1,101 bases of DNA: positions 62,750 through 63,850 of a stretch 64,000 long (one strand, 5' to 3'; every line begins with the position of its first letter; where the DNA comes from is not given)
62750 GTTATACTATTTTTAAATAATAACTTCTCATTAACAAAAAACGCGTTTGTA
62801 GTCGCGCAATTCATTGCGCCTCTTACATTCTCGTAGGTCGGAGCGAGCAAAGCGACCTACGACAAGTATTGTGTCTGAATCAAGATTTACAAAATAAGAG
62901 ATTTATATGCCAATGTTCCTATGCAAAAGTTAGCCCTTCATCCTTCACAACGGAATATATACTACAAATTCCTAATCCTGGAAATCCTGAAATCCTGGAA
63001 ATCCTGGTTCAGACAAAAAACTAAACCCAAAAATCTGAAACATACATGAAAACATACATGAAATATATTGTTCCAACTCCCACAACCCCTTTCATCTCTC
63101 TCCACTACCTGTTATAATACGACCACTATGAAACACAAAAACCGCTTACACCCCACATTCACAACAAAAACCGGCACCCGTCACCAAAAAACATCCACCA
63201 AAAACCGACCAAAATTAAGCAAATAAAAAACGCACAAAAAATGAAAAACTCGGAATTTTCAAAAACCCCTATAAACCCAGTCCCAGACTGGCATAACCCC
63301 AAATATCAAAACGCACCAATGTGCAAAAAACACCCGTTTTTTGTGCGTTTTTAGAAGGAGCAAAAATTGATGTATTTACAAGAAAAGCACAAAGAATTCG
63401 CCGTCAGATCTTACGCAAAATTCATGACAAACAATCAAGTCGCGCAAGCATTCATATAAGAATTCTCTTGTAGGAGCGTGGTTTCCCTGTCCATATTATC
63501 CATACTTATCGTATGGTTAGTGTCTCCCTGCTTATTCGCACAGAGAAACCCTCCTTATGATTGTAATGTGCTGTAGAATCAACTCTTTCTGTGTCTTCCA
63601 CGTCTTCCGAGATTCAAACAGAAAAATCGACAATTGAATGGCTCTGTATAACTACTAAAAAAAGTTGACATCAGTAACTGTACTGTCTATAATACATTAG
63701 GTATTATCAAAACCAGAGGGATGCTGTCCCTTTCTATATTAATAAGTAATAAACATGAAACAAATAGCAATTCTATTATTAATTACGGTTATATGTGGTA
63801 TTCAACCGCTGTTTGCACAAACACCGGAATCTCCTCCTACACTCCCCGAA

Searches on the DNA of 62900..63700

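Call 92: search_rna_families(source=window, start=62900, end=63700, threshold=evalue, max_evalue=5)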
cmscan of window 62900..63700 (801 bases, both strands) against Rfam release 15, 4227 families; matches with E-value up to 5: 2.
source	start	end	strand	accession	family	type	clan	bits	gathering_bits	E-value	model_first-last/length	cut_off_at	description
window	62999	63036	-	RF00824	mir-50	Gene; miRNA;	CL00089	16.9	43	1.5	19-56/75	no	mir-50 microRNA precursor family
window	63322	63356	-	RF02737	Rev13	Gene; antisense;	-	11.1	242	3.9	222-256/354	no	Soft rot Enterobacteriaceae Rev 13 asRNA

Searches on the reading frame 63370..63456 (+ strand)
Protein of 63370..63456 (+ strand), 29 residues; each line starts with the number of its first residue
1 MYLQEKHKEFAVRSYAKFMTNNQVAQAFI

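Call 33: search_protein_families(library=pfam, proteins=[window:63370-63456:+], max_evalue=10)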
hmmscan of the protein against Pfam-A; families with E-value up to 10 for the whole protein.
seq(29 aa): 1 family
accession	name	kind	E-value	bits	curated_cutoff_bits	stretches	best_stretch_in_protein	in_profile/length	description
PF10045.14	DUF2280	-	0.049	14.2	24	1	3-27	4-28/103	Uncharacterized conserved protein (DUF2280)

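Call 34: search_protein_families(library=ncbifam, proteins=[window:63370-63456:+], max_evalue=10)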
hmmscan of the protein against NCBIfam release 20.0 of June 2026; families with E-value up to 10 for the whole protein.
seq(29 aa): 0 families

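Call 70: search_protein_families(library=phrogs, proteins=[window:63370-63456:+], max_evalue=10)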
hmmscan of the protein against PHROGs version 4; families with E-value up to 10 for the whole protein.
seq(29 aa): 1 family
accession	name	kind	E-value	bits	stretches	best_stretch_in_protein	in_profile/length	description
phrog_546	-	unknown function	0.013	16.5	1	3-27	4-28/162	-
